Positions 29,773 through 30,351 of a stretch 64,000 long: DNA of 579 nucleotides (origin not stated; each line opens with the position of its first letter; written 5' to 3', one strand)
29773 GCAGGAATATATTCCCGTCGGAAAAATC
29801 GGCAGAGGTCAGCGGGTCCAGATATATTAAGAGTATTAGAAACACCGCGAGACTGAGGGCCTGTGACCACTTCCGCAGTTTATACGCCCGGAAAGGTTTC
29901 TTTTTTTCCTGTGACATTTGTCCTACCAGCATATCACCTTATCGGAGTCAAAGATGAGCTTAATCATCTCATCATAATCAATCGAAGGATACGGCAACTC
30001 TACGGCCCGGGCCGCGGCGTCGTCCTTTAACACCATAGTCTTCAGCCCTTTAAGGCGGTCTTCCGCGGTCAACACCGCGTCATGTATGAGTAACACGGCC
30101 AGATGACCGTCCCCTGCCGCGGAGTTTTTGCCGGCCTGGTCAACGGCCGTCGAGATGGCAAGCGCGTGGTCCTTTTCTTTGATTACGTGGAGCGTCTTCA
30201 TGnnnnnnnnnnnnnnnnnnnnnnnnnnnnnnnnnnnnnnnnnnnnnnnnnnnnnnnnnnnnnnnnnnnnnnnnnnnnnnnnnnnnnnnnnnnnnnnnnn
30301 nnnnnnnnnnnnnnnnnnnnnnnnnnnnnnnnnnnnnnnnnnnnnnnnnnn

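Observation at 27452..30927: DsrE/F/H-like sulfur-relay trio translationally coupled to a membrane polyferredoxin carrying an unknown C-terminal domain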

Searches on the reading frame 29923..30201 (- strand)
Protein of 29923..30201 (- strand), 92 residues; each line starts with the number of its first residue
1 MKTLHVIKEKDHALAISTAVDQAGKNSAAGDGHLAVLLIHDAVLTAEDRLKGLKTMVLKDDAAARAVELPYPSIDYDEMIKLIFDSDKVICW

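Call 3: search_protein_families(library=pfam, proteins=[window:29923-30201:-], max_evalue=0.01)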
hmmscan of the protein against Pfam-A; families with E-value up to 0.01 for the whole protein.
window:29923-30201:- (92 aa): 1 family
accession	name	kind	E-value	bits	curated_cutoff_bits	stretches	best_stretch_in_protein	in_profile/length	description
PF04077.17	DsrH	-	1e-05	26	24.4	1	30-88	19-87/88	DsrH like protein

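Call 4: search_protein_families(library=ncbifam, proteins=[window:29923-30201:-], max_evalue=0.01)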
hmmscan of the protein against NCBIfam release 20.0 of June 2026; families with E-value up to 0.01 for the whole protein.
window:29923-30201:- (92 aa): 1 family
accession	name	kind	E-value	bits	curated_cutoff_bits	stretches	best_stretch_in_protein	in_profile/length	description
TIGR03011.1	sulf_tusB_dsrH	equivalog_domain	1.7e-07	31.3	49.2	1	28-92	22-95/95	sulfurtransferase complex subunit TusB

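Call 26: search_solved_structures(query=window:29923-30201:-, max_evalue=10, show_alignments=4)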
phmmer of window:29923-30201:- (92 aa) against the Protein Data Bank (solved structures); distinct sequences matched with E-value up to 10: 3.
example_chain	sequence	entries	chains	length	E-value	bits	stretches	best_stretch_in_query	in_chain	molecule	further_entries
1y0z_A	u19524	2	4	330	0.74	13.8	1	21-79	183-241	protein product of AT3G21360 | Clavaminate synthase-like protein At3g21360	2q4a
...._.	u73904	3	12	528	1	13.4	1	21-67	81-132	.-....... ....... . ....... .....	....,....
5gw4_d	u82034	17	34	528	1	13.3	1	21-67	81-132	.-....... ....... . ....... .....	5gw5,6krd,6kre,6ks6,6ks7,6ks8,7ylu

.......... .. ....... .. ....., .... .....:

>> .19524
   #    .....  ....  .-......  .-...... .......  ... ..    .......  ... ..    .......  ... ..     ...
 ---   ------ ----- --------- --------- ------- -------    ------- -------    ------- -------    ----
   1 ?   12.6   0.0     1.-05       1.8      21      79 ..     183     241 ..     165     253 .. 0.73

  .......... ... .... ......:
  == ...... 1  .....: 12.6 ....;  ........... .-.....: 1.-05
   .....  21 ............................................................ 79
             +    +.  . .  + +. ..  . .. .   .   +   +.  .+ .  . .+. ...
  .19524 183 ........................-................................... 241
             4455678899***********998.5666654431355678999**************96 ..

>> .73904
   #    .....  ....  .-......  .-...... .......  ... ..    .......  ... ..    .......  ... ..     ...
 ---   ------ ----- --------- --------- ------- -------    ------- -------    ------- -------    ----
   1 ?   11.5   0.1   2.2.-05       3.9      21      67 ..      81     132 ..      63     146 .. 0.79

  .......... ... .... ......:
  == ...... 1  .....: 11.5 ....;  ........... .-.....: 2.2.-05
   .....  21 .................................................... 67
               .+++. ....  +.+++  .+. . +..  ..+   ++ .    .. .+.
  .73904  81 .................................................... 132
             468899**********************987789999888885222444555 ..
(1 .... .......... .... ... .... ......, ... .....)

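Call 72: search_solved_structures(query=A6, max_evalue=1, show_alignments=3)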
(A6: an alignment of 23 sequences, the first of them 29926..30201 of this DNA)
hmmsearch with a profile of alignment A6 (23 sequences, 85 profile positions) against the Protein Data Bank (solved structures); distinct sequences matched with E-value up to 1: 6.
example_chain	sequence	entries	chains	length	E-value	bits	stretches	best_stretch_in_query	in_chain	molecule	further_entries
1rhx_A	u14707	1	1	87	2e-05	28.3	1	15-81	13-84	conserved hypothetical protein TM0979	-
1x9a_A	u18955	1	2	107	3.5e-05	27.6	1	15-81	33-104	hypothetical protein TM0979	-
2hy5_C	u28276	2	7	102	4.4e-05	27.2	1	1-85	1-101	DsrH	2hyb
2d1p_C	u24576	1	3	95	0.01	19.6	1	31-79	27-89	Hypothetical protein yheL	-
2hy5_B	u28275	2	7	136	0.77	13.6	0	26-43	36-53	Intracellular sulfur oxidation protein dsrF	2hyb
7zpq_CA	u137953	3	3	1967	0.8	13.6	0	28-72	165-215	SLH1 isoform 1 | RQC trigger complex helicase SLH1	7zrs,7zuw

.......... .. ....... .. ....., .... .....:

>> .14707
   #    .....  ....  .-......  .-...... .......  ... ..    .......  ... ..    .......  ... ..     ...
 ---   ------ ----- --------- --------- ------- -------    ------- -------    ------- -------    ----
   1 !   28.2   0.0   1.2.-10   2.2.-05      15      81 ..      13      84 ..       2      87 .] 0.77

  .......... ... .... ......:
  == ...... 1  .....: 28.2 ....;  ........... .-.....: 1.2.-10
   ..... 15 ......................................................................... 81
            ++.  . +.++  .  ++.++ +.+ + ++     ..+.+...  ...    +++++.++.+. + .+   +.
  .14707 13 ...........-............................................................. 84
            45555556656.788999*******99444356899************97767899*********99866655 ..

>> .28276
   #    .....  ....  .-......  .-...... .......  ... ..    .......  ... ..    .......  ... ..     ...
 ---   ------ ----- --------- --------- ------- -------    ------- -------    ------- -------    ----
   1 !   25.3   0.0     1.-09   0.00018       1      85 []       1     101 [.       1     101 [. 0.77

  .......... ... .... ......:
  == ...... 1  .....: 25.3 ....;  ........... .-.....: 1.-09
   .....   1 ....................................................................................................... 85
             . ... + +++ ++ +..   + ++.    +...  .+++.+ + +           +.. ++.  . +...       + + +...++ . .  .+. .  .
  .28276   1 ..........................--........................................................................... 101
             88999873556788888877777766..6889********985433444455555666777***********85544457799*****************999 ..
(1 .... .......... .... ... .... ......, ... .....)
